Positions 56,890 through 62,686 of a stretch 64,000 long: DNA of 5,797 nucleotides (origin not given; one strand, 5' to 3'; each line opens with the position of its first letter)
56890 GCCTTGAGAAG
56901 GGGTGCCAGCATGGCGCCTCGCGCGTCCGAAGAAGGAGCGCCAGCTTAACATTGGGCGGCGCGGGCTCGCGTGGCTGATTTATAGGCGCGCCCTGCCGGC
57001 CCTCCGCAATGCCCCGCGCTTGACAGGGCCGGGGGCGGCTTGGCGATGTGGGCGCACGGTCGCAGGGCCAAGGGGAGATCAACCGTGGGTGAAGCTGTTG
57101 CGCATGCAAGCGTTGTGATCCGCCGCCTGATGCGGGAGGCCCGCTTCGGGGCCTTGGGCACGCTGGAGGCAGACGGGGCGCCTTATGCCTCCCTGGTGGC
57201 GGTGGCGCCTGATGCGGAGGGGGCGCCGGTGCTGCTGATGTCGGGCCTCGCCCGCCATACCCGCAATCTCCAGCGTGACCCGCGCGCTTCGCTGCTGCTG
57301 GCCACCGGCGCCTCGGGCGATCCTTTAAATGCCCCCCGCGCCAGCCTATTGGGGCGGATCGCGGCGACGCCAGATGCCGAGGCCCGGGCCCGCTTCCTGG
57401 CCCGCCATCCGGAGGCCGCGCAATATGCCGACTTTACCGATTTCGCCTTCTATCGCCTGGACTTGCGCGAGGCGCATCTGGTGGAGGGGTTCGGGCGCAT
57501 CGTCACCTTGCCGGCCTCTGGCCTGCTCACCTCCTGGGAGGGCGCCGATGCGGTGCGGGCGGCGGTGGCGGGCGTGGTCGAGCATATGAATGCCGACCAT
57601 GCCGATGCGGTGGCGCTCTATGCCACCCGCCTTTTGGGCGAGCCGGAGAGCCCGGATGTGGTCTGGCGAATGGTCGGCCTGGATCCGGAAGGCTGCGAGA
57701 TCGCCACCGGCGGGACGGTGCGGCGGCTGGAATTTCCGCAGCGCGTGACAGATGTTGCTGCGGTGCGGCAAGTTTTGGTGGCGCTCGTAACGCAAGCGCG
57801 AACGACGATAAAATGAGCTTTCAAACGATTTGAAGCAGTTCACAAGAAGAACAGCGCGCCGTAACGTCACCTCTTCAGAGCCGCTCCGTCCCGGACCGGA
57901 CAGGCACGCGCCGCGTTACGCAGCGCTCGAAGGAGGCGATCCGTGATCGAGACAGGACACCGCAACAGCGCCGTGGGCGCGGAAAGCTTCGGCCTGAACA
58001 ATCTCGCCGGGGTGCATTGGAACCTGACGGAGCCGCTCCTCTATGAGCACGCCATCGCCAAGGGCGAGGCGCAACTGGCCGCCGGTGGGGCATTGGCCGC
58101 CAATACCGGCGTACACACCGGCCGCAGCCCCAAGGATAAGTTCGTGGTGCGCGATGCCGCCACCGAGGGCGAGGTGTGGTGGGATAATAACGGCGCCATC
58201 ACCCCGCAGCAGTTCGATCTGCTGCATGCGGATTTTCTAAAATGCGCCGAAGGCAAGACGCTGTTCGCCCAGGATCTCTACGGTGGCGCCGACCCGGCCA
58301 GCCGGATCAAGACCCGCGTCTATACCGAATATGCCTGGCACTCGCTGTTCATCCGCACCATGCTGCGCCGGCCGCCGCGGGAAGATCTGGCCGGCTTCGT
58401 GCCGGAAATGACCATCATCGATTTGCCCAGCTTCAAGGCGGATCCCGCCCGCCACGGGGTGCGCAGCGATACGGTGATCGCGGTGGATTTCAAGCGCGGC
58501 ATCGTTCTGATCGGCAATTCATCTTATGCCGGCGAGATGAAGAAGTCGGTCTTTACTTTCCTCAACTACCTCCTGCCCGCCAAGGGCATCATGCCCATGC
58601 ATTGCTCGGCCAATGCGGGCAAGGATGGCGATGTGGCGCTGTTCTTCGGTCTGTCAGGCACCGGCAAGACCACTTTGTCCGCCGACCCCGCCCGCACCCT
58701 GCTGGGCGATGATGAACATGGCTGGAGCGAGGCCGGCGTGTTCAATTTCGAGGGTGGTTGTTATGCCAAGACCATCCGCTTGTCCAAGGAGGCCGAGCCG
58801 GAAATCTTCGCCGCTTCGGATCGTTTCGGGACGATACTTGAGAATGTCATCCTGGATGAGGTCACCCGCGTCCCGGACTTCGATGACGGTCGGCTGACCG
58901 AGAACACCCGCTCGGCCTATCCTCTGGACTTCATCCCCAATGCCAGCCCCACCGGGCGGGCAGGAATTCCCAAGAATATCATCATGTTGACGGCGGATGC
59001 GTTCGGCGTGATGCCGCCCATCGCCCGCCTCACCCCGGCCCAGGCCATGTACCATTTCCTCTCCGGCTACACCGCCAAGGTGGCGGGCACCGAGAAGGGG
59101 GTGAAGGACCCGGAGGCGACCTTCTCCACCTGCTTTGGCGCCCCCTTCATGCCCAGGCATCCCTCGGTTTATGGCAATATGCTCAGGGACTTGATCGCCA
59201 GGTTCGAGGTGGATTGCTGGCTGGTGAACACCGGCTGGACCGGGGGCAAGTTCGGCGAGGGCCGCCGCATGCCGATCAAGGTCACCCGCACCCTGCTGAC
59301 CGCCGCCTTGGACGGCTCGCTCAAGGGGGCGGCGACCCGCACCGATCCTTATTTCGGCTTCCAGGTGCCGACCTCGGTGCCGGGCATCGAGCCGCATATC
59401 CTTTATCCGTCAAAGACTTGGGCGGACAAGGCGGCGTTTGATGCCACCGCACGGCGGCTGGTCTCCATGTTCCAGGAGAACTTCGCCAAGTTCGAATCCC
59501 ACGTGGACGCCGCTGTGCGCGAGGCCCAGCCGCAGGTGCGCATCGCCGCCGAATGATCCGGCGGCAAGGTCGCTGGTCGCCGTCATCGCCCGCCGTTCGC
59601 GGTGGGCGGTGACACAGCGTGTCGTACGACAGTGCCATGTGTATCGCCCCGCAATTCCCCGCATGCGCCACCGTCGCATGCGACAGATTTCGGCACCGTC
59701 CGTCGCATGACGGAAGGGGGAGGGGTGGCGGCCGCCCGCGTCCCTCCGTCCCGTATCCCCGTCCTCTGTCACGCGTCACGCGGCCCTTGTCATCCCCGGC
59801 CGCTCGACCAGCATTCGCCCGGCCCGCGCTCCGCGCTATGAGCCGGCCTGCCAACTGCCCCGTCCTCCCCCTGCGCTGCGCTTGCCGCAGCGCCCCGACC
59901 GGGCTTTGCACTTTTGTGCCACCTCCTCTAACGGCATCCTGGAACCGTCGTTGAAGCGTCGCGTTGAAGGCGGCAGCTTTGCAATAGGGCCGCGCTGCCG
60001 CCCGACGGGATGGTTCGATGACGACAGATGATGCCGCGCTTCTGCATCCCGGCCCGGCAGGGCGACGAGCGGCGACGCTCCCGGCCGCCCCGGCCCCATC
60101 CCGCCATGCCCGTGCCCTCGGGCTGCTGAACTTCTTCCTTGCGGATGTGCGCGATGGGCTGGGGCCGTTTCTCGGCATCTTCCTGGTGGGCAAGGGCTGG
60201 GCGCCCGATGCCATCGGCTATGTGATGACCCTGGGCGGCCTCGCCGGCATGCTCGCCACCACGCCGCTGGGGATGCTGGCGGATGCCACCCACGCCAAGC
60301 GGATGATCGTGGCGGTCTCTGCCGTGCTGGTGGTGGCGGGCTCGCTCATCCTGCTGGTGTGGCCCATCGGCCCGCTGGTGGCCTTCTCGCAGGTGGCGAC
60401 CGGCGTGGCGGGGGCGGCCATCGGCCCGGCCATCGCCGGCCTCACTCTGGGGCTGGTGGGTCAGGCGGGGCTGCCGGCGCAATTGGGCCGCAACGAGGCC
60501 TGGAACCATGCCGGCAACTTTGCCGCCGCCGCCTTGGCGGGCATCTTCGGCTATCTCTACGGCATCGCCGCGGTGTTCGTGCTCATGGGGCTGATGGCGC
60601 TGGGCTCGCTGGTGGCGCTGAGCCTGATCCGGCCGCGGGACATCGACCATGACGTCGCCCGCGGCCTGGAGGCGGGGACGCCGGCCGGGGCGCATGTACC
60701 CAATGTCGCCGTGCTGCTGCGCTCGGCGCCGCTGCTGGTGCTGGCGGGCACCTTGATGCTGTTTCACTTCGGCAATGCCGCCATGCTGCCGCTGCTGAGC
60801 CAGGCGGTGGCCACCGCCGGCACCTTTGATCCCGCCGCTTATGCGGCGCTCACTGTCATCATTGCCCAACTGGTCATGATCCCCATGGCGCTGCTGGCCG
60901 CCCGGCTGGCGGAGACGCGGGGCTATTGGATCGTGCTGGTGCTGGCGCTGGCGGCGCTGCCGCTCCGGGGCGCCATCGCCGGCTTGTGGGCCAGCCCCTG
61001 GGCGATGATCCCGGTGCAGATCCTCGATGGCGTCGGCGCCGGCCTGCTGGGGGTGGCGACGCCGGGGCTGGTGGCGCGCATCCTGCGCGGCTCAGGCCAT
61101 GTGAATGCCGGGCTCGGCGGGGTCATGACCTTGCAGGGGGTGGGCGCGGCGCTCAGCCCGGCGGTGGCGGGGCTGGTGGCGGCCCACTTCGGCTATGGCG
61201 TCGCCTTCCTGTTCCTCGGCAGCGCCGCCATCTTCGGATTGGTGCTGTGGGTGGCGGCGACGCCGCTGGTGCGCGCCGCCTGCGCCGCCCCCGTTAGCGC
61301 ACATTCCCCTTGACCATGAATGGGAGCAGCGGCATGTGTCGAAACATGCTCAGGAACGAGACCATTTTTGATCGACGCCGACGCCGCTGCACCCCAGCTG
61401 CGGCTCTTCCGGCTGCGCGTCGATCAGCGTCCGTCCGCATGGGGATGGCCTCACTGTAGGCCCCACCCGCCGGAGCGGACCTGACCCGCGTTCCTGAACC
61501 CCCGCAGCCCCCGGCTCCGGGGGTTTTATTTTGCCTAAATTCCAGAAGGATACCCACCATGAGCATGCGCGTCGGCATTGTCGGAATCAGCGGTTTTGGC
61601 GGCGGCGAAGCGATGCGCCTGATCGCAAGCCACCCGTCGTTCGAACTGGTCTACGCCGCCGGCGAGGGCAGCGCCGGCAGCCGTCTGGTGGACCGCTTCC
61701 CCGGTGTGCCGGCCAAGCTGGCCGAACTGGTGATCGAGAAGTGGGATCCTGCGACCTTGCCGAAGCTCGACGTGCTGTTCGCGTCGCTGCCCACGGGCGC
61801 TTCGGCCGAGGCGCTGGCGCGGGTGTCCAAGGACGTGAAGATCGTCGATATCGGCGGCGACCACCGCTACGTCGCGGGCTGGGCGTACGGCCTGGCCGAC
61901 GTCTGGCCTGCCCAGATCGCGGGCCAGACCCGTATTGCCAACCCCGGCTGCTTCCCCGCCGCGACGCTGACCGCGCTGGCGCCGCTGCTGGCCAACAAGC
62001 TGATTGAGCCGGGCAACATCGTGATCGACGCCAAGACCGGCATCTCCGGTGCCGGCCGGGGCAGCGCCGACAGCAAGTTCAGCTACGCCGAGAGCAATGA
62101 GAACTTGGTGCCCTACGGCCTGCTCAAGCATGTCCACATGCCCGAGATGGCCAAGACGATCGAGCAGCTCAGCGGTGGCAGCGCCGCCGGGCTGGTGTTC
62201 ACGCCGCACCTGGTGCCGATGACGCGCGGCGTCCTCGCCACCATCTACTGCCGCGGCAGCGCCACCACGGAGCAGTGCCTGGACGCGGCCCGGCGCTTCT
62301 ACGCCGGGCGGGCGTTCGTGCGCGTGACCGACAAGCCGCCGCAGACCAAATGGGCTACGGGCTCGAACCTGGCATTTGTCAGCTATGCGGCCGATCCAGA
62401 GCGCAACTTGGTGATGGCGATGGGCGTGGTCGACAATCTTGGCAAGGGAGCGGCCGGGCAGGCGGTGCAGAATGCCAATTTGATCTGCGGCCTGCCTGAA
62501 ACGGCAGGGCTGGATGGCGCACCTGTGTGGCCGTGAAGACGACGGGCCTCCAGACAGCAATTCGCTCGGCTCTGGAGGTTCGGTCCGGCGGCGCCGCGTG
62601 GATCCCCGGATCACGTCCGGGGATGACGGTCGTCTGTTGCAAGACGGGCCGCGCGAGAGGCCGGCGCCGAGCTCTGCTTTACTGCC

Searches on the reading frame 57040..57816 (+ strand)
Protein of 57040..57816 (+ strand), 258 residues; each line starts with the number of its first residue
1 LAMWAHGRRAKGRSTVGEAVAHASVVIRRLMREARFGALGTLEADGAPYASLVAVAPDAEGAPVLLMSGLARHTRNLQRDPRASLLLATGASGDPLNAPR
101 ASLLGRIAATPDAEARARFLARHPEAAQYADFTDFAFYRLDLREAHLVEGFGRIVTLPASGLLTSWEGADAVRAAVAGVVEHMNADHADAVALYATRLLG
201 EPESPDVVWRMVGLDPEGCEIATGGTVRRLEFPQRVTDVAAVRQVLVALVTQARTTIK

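Call 69: search_protein_families(library=pfam, proteins=[window:57040-57816:+], max_evalue=0.00001)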
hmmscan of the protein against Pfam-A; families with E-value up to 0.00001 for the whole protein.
window:57040-57816:+ (258 aa): 3 families
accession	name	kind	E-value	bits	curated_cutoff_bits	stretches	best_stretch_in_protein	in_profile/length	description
PF13883.13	CREG_beta-barrel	-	1.9e-17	64.2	27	1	23-154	6-157/167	CREG, beta-barrel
PF10615.14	DUF2470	-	6.1e-17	62.4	22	1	177-249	2-77/77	Domain of unknown function (DUF2470)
PF01243.27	PNPOx_N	-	4.2e-14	53.4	28.1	1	27-148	5-119/120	Pyridoxamine 5'-phosphate oxidase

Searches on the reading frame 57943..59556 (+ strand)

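Call 69: search_protein_families(library=pfam, proteins=[window:57943-59556:+], max_evalue=0.00001)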
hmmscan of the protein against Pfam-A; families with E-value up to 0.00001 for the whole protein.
window:57943-59556:+ (537 aa): 1 family
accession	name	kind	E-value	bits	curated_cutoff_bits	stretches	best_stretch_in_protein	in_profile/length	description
PF01293.25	PEPCK_ATP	-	4.4e-212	705.3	26.5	1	24-483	3-463/465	Phosphoenolpyruvate carboxykinase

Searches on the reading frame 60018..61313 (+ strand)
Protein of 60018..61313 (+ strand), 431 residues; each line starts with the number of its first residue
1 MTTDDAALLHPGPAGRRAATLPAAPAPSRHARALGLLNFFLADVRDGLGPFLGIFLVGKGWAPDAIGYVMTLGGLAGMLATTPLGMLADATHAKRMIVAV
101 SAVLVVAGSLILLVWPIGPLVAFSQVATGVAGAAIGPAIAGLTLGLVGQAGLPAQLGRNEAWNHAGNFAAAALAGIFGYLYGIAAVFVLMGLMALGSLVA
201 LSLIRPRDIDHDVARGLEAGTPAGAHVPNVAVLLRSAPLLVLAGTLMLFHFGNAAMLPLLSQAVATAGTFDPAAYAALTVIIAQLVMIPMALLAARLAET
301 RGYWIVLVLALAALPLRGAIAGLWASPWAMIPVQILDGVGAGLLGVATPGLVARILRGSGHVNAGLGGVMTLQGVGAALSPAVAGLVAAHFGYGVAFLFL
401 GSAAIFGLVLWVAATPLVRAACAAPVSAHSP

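Call 69: search_protein_families(library=pfam, proteins=[window:60018-61313:+], max_evalue=0.00001)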
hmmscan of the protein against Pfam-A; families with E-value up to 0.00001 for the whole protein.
window:60018-61313:+ (431 aa): 2 families
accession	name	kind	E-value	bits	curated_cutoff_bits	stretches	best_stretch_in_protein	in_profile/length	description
PF07690.21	MFS_1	-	1.4e-24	87.1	33.4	2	36-314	3-283/347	Major Facilitator Superfamily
PF12832.13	MFS_1_like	-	8e-13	48.6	25.2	1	39-399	9-373/373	MFS_1 like family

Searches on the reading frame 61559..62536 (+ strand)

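Call 69: search_protein_families(library=pfam, proteins=[window:61559-62536:+], max_evalue=0.00001)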
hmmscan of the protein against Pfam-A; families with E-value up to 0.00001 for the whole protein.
window:61559-62536:+ (325 aa): 3 families
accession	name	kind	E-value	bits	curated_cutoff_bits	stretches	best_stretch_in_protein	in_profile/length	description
PF22698.1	Semialdhyde_dhC_1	-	3.7e-44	150.9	27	1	131-293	1-165/165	Semialdehyde dehydrogenase, dimerisation domain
PF01118.30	Semialdhyde_dh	-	6.9e-20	72.1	26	1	4-121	1-119/121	Semialdehyde dehydrogenase, NAD binding domain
PF02774.23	Semialdhyde_dhC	-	8.5e-16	59.1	26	1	140-294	1-182/184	Semialdehyde dehydrogenase, dimerisation domain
